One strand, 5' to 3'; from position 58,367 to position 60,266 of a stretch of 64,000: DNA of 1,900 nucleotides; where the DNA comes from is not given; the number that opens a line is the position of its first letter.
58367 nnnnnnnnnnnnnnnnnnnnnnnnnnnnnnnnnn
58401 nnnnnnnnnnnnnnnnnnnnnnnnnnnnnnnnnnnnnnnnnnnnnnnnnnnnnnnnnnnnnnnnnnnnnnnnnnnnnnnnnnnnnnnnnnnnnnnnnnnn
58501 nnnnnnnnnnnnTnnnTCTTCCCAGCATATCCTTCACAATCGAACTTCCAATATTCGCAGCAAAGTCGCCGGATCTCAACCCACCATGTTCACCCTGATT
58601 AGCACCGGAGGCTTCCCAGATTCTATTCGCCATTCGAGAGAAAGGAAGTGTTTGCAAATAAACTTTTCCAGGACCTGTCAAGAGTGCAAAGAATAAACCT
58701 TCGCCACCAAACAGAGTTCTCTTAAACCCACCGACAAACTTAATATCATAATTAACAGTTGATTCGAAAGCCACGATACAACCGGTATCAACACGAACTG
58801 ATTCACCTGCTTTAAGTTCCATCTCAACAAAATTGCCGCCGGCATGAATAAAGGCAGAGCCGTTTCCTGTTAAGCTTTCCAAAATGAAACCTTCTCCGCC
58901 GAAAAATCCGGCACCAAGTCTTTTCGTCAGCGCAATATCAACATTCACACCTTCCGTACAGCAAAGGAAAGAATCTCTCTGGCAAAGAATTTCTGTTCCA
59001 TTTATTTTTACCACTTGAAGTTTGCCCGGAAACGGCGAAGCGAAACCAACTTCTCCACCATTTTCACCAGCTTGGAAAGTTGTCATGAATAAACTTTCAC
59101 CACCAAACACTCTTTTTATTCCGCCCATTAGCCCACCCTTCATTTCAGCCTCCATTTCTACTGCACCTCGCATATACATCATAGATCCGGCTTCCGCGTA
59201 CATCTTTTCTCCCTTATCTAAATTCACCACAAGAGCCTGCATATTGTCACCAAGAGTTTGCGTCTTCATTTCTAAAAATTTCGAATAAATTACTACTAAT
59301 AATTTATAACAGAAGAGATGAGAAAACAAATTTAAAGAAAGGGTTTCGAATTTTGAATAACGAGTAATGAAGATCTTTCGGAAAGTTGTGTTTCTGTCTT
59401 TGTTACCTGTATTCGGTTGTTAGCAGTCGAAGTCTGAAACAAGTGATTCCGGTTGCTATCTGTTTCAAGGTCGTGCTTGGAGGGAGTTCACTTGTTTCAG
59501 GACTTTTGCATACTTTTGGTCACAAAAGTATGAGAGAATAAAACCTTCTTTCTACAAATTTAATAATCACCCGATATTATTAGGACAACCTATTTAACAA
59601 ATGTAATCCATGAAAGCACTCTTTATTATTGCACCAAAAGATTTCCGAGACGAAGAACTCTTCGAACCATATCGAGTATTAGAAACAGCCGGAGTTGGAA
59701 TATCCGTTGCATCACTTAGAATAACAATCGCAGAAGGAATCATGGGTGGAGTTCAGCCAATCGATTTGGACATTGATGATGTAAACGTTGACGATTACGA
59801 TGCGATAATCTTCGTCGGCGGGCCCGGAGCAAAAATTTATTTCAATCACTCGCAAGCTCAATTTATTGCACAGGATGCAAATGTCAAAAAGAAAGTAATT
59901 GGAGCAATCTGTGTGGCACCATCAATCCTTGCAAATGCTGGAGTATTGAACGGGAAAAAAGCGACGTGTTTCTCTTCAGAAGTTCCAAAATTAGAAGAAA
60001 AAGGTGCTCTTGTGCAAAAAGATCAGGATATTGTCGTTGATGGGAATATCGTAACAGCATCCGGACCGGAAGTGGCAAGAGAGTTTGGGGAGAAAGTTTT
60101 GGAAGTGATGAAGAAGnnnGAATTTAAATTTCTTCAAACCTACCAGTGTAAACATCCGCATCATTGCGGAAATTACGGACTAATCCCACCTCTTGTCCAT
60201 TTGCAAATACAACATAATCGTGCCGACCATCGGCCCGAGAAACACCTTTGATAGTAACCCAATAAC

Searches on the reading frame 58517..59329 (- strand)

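Call 26: search_protein_families(library=pfam, proteins=[window:58517-59329:-], max_evalue=0.01)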
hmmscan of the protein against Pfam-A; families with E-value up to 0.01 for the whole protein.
window:58517-59329:- (271 aa): 1 family
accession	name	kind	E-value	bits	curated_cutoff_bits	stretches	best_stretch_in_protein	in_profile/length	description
PF01987.23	AIM24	-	7.7e-76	254.8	25.7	1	24-228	2-205/205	Mitochondrial biogenesis AIM24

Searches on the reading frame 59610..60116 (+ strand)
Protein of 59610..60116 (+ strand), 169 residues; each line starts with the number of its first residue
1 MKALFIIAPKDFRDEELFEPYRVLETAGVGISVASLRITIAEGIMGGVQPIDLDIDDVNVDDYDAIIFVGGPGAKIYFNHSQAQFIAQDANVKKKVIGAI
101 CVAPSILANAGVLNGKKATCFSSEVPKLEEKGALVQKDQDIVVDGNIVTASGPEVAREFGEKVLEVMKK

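Call 26: search_protein_families(library=pfam, proteins=[window:59610-60116:+], max_evalue=0.01)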
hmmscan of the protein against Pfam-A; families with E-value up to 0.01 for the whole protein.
window:59610-60116:+ (169 aa): 1 family
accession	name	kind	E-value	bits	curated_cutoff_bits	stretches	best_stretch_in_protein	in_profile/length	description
PF01965.30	DJ-1_PfpI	-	1.2e-34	120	26.6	1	1-165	1-164/165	DJ-1/PfpI family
